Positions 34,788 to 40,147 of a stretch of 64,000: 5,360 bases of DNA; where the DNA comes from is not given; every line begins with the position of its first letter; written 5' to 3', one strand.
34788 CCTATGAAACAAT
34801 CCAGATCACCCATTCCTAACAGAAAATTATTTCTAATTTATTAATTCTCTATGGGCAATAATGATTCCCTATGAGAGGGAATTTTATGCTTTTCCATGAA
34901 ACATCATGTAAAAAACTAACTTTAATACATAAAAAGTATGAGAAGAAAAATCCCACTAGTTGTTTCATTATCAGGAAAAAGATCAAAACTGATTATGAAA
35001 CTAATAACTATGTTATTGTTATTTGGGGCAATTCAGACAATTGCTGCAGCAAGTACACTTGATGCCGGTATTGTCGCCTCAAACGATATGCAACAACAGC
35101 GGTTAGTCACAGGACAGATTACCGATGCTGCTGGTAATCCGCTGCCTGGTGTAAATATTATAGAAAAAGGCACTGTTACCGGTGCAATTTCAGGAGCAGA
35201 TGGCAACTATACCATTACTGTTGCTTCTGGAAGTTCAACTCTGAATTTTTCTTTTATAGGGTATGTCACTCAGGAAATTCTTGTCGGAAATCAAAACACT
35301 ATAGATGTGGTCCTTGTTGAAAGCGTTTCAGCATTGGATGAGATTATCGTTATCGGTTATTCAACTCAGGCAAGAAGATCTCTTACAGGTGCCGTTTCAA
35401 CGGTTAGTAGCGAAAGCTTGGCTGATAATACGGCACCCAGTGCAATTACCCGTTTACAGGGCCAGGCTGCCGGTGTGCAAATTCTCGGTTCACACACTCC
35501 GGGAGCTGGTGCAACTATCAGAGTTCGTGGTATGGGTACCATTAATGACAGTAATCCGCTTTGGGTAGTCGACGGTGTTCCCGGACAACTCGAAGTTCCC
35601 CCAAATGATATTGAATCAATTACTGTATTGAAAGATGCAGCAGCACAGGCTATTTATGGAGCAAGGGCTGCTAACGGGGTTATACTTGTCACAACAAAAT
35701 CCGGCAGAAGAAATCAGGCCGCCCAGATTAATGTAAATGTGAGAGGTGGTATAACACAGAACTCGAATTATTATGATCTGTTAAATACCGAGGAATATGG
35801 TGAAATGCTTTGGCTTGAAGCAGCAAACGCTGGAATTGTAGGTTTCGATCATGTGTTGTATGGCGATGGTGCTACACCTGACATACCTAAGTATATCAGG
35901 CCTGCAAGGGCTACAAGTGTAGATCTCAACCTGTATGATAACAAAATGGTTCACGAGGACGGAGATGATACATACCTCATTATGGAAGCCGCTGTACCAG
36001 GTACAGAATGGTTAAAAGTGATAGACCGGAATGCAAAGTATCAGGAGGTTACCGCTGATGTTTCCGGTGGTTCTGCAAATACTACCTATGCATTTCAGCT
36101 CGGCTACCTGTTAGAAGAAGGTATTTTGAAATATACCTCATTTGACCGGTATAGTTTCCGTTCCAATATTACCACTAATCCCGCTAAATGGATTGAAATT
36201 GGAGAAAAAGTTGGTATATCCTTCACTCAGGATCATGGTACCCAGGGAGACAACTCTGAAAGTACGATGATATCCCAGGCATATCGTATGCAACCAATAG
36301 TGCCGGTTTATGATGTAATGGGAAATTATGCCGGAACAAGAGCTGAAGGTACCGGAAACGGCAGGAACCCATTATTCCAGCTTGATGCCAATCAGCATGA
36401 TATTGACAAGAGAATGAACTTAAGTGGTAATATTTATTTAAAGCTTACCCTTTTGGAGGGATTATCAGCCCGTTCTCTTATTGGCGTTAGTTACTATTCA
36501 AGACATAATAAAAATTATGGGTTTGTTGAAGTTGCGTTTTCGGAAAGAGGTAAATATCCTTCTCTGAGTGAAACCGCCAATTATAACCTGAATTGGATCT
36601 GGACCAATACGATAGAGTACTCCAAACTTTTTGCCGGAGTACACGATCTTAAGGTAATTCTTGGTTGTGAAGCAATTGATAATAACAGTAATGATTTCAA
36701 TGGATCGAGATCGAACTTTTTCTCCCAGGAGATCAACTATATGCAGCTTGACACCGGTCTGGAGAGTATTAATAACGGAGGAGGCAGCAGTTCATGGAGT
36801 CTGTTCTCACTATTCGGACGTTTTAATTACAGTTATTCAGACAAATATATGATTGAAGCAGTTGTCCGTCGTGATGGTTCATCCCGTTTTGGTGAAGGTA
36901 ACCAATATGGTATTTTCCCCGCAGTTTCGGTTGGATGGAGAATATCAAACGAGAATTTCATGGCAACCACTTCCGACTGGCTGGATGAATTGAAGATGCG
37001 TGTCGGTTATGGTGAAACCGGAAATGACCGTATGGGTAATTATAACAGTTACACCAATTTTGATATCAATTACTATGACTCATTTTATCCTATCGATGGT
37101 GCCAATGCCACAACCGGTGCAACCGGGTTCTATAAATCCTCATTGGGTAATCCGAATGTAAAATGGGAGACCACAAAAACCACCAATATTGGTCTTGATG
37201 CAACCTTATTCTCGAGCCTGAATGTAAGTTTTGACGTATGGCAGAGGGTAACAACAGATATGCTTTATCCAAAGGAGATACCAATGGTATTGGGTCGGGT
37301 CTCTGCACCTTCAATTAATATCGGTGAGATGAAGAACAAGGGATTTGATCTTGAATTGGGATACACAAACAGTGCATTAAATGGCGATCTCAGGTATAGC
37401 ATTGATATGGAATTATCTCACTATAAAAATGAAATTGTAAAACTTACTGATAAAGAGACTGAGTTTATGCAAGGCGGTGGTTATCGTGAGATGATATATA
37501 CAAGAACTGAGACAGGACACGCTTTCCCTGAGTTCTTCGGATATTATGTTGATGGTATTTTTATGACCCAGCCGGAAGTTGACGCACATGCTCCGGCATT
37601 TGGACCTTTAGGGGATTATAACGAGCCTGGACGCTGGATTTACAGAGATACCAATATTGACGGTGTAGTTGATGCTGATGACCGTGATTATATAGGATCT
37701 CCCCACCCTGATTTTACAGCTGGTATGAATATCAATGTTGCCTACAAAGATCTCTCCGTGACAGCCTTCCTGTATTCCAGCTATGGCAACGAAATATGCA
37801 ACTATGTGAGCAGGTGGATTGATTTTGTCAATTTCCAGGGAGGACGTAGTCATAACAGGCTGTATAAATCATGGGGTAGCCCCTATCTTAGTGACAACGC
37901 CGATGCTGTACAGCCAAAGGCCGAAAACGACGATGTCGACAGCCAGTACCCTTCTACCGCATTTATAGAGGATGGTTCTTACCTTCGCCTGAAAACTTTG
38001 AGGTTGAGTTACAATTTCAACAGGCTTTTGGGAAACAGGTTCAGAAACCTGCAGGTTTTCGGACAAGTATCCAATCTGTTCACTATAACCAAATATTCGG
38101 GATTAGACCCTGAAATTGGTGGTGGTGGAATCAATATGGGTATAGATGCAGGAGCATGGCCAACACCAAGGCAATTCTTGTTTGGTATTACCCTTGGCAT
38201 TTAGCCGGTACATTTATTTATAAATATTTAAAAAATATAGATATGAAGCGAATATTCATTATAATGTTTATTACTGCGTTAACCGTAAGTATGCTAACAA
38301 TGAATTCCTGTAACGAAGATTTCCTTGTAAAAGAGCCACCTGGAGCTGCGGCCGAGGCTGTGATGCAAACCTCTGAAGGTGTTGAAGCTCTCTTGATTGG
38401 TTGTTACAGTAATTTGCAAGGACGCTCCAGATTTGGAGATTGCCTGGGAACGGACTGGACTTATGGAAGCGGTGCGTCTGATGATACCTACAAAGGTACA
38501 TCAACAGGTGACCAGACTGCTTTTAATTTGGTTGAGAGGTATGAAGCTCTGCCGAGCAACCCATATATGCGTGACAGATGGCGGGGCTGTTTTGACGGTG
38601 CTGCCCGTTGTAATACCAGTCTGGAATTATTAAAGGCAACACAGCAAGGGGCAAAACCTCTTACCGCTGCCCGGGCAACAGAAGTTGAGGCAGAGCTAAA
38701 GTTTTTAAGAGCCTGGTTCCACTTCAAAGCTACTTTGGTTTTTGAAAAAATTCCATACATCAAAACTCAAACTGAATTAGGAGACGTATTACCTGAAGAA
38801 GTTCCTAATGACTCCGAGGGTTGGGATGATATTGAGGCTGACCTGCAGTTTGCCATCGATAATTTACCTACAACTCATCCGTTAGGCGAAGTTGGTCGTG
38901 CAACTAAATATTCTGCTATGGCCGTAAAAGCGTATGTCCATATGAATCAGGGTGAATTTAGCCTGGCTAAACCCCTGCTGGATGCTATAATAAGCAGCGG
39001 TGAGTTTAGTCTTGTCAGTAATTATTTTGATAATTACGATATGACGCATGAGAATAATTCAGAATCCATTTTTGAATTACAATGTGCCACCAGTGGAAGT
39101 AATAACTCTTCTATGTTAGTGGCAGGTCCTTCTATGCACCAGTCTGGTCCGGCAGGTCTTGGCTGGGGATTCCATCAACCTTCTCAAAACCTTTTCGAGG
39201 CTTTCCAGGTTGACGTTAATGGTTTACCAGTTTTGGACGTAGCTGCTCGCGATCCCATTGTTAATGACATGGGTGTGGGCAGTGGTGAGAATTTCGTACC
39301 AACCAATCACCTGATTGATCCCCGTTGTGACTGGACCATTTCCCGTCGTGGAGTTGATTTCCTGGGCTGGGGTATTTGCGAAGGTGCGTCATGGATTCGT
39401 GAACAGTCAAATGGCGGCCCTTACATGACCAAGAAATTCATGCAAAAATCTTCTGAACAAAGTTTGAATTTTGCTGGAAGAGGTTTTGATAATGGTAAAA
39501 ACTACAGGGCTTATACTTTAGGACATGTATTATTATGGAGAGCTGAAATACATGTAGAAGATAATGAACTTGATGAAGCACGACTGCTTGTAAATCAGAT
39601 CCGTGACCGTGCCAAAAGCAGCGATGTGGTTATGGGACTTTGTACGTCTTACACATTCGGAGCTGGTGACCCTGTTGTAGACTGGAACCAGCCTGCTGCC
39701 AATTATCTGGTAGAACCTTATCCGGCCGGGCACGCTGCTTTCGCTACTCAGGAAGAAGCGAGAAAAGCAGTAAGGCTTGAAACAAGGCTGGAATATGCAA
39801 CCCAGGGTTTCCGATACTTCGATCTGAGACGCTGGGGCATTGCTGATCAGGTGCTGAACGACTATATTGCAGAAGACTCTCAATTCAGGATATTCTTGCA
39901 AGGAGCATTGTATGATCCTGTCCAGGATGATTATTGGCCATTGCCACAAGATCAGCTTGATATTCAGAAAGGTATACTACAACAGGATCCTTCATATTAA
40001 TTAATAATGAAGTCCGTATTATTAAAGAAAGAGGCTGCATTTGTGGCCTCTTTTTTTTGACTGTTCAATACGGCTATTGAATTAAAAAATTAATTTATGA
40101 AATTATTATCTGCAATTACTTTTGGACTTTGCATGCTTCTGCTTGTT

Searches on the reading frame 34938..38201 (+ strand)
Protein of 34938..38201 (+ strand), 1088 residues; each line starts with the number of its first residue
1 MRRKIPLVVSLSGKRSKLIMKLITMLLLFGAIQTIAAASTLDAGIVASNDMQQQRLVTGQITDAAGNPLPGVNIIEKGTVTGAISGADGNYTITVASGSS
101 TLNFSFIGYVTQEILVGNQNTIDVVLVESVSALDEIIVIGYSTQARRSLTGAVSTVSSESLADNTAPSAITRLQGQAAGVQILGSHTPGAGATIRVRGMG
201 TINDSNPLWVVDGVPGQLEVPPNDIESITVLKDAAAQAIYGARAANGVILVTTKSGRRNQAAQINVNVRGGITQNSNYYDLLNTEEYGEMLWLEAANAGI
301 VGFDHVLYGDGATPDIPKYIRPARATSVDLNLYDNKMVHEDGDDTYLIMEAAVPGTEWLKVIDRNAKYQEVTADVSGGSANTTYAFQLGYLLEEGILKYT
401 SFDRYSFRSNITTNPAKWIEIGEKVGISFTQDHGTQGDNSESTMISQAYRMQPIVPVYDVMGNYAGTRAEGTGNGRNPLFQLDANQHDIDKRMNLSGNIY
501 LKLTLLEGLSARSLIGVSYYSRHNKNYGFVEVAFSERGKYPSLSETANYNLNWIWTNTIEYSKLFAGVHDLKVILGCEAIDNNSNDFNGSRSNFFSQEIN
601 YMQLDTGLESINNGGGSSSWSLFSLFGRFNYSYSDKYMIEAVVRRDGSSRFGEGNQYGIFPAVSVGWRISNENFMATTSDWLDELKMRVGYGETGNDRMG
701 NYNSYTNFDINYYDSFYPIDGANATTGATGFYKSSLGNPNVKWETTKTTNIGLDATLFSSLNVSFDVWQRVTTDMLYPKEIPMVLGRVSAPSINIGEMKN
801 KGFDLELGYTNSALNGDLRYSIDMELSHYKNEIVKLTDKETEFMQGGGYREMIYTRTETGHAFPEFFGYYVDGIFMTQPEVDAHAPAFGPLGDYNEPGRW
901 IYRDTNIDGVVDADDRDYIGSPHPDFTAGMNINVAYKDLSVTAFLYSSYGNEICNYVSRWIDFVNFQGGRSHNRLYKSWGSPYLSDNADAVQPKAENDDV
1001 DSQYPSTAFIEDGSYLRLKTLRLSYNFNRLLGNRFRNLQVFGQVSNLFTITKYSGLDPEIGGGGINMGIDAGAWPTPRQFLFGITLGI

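Call 37: search_protein_families(library=pfam, proteins=[window:34938-38201:+], max_evalue=0.001)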
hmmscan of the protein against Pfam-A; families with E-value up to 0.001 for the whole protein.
window:34938-38201:+ (1088 aa): 4 families
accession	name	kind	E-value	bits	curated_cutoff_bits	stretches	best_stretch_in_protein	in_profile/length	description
PF13715.12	CarbopepD_reg_2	-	2.1e-17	63.3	32.2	1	57-138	1-88/88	CarboxypepD_reg-like domain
PF07715.20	Plug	-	3.6e-16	60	23.9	1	147-248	3-107/107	TonB-dependent Receptor Plug Domain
PF00593.30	TonB_dep_Rec_b-barrel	-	9.1e-15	55.9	27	1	447-1047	17-436/436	TonB dependent receptor-like, beta-barrel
PF13620.12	CarboxypepD_reg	-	9.6e-11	42.3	32.3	1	57-126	2-81/82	Carboxypeptidase regulatory-like domain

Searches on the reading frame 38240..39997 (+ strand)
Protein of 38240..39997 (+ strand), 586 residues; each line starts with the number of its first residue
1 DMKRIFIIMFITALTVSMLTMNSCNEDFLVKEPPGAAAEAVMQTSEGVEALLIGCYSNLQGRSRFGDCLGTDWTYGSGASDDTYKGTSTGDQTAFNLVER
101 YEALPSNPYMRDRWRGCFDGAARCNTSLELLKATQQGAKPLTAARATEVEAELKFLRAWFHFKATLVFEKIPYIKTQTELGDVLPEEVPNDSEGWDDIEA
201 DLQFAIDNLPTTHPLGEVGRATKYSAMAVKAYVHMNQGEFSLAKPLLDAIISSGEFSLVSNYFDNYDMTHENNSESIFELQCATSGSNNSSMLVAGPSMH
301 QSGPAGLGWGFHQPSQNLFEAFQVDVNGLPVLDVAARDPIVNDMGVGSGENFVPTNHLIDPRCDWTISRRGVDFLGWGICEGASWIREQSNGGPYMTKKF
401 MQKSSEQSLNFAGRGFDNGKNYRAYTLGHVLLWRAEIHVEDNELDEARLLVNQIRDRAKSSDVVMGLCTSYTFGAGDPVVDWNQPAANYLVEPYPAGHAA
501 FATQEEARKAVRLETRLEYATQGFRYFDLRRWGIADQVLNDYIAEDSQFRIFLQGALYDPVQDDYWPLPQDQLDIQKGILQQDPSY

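Call 37: search_protein_families(library=pfam, proteins=[window:38240-39997:+], max_evalue=0.001)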
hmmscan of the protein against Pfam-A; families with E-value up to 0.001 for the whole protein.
window:38240-39997:+ (586 aa): 2 families
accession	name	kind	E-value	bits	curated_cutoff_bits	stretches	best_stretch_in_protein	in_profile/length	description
PF07980.17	SusD_RagB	-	1.2e-29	104.3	23.1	1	275-584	2-295/297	SusD family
PF14322.12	SusD-like_3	-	6.2e-13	49.9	27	1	27-231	1-187/191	Starch-binding associating with outer membrane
